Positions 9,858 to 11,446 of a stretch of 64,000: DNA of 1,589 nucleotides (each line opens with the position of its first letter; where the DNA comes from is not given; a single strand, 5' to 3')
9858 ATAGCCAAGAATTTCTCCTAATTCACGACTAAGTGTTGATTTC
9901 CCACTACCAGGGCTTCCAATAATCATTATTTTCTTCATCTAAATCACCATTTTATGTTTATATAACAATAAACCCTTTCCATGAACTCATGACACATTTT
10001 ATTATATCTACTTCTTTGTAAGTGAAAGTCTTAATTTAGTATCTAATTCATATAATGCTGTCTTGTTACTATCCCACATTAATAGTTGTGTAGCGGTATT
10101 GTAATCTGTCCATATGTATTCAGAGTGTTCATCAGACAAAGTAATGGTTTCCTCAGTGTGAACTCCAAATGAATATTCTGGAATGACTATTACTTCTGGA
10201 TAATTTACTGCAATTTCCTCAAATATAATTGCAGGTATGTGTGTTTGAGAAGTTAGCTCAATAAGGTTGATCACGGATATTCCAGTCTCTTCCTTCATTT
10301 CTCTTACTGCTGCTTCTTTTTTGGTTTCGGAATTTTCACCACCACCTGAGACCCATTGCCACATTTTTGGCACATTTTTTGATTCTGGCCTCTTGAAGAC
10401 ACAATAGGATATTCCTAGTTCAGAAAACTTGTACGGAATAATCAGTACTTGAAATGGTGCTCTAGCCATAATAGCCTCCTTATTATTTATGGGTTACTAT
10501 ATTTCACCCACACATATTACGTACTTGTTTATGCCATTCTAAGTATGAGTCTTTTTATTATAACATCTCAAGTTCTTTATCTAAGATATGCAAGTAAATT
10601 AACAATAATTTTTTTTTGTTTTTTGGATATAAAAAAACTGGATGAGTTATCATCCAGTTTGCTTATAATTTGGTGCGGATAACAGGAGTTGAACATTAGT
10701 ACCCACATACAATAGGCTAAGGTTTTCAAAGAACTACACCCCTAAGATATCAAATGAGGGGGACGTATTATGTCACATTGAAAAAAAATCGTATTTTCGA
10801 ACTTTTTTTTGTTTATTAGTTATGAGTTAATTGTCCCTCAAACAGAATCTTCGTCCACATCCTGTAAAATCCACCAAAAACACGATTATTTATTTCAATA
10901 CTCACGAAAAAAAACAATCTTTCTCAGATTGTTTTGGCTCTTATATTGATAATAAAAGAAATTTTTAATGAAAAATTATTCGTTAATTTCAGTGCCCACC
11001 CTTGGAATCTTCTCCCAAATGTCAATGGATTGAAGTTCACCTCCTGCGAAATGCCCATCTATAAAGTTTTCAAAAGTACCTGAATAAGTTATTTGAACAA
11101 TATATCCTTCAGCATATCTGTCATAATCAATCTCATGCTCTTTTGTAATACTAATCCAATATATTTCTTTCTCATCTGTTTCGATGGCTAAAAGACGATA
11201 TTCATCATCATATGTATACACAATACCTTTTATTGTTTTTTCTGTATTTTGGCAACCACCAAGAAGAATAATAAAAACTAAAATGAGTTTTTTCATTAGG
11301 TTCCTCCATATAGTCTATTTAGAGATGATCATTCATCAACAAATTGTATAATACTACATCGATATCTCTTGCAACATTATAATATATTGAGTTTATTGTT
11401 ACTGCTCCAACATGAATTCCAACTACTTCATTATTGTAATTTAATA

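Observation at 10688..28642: Eight near-identical 91-nt repeats split 18 kb of the tRNA-Leu island into insulated defence/competition cassettes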

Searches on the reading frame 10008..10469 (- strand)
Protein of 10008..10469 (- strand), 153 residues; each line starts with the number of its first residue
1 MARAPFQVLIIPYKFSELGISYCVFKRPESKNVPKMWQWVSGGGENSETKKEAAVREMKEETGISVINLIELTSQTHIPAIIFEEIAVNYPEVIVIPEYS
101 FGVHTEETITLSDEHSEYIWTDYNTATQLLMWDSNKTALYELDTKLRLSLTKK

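Call 19: find_encoding_contigs(protein=window:10008-10469:-, flank=10000, max_places=10)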
Protein window:10008-10469:- (153 aa): 2 contigs read that carry it; 1 place shown.
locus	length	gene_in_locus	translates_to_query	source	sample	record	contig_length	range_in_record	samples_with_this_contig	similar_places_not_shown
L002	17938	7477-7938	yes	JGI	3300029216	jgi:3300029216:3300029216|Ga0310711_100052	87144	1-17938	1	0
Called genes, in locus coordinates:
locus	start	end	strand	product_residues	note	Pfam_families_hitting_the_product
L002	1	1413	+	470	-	?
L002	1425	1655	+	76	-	-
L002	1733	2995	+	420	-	PF04055:Radical_SAM, PF13353:Fer4_12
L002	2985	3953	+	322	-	-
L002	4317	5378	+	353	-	-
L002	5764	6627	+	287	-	PF01732:Myco_protease (weak), PF00089:Trypsin, PF13365:Trypsin_2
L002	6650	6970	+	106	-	-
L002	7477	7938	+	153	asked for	PF00293:NUDIX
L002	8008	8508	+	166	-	PF13238:AAA_18 (weak), PF13671:AAA_33 (faint), PF13207:AAA_17 (faint)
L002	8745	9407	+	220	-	PF09360:zf-CDGSH, PF06902:Fer4_19, PF09360:zf-CDGSH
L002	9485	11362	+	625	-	PF09360:zf-CDGSH, PF06902:Fer4_19, PF09360:zf-CDGSH, PF01645:Glu_synthase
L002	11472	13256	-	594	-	-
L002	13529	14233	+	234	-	PF12844:HTH_19, PF13560:HTH_31, PF01381:HTH_3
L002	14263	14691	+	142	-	-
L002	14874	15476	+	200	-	-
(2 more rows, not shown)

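Call 42: list_cluster_members(proteins=[P0001, P0009, window:10008-10469:-])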
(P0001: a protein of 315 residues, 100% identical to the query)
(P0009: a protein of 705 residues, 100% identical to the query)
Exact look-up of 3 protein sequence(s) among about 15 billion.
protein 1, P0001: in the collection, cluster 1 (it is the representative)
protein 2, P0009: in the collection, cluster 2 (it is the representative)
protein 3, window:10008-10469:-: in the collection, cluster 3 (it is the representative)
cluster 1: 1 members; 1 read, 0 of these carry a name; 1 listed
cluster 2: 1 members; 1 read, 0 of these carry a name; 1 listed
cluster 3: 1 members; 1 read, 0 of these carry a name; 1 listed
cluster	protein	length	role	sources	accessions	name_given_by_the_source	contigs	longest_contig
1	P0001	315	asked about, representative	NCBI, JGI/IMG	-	-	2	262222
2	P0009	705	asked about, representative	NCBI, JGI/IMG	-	-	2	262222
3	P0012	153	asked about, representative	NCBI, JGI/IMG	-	-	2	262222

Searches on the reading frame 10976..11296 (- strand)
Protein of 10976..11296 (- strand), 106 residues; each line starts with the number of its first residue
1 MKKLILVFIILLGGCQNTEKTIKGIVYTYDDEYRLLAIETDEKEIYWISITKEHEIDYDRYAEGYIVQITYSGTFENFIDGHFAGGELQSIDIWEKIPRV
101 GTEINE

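Call 11: search_protein_families(library=pfam, proteins=[window:10976-11296:-], max_evalue=0.01)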
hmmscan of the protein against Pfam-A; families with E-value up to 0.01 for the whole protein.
window:10976-11296:- (106 aa): 0 families

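Call 64: search_protein_families(library=ncbifam, proteins=[window:10976-11296:-], max_evalue=0.01)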
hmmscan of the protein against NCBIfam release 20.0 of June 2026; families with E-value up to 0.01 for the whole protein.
window:10976-11296:- (106 aa): 0 families
